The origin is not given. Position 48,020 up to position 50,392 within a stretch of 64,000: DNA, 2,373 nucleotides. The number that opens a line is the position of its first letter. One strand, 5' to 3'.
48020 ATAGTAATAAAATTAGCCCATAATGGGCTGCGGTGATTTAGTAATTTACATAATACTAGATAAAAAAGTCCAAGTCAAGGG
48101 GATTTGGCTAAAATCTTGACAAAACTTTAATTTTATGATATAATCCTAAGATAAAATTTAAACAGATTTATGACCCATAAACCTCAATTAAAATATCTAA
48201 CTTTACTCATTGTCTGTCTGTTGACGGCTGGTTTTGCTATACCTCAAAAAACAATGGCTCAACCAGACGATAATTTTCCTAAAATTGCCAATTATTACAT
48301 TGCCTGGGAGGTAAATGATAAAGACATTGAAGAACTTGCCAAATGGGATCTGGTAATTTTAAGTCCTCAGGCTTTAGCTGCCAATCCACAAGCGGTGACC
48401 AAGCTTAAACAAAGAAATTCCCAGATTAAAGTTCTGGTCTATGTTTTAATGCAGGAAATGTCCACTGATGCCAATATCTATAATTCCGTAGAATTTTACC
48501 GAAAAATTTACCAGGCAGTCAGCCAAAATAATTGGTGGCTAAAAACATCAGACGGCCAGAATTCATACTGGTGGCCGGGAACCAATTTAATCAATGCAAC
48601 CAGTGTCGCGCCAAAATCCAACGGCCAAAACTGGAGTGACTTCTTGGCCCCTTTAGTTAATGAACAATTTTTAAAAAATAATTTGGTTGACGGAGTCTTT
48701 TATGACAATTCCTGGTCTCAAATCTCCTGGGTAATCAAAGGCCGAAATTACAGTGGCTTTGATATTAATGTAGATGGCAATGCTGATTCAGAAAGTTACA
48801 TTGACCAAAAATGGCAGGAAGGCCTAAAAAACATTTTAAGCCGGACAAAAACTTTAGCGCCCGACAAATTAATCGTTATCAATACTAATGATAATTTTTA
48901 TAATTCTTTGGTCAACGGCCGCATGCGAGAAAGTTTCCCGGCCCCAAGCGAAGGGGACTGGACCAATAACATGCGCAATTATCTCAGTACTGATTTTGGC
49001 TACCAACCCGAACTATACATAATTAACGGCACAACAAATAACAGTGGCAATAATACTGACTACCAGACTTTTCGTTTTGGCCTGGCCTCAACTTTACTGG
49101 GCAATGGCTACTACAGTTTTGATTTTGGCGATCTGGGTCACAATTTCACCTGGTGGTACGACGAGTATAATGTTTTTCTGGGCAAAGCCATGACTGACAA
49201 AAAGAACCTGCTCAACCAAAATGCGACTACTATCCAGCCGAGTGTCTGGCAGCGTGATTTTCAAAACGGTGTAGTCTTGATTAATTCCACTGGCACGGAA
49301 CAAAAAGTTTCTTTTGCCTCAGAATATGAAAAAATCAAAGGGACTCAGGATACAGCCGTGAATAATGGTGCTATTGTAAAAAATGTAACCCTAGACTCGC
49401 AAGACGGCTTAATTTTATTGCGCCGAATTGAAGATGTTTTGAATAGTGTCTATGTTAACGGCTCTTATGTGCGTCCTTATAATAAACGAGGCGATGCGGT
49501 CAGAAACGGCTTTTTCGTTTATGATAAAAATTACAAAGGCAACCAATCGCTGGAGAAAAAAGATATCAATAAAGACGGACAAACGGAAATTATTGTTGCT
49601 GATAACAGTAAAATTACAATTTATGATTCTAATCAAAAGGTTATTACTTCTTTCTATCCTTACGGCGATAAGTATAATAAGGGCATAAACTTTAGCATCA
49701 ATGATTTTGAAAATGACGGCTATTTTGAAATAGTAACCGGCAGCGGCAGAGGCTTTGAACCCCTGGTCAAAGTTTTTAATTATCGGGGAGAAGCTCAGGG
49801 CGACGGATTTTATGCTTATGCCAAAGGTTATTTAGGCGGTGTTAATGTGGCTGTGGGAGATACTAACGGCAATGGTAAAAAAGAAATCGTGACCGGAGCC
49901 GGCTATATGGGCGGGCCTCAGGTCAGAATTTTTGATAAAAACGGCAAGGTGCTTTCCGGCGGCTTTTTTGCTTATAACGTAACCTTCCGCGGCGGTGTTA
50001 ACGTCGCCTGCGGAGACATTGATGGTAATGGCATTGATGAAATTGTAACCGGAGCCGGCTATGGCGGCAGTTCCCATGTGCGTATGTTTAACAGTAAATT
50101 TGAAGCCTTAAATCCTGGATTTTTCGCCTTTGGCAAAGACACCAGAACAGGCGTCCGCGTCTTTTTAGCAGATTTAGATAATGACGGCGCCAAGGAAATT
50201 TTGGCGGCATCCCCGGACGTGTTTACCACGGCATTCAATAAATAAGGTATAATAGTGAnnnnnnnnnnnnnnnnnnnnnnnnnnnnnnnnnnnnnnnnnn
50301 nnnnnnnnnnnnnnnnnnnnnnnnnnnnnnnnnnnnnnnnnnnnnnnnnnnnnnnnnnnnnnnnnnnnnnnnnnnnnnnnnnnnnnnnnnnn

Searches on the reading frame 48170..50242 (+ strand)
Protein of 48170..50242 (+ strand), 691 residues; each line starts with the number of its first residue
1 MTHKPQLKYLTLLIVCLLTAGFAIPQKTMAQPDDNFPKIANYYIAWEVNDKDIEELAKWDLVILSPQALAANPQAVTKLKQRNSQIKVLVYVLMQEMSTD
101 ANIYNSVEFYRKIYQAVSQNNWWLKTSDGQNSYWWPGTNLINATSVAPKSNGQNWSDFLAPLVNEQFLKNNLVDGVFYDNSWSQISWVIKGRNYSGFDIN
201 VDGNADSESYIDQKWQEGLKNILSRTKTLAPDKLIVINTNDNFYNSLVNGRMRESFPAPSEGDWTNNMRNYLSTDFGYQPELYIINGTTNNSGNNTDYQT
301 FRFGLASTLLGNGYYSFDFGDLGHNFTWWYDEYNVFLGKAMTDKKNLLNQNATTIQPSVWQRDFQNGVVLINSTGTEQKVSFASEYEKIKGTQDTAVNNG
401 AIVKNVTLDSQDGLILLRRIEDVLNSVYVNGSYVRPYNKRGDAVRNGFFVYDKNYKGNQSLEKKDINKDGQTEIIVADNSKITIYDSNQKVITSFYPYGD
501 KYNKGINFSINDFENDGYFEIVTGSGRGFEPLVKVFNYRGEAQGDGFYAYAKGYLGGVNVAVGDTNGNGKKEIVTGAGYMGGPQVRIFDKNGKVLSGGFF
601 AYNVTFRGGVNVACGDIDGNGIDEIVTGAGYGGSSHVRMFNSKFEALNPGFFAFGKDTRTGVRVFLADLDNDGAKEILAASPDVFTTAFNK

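Call 74: search_protein_families(library=pfam, proteins=[window:48170-50242:+], max_evalue=0.001)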
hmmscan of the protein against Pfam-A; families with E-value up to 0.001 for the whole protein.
window:48170-50242:+ (691 aa): 3 families
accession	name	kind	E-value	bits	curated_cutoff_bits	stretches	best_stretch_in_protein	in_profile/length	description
PF14885.12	GHL15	-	9e-24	85.3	27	1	80-368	1-271/271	Hypothetical glycosyl hydrolase family 15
PF13517.12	FG-GAP_3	-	9.3e-13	49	26.9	3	465-522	1-60/61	FG-GAP-like repeat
PF01839.29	FG-GAP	-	7.5e-09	35.7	22.1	0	609-633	2-26/37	FG-GAP repeat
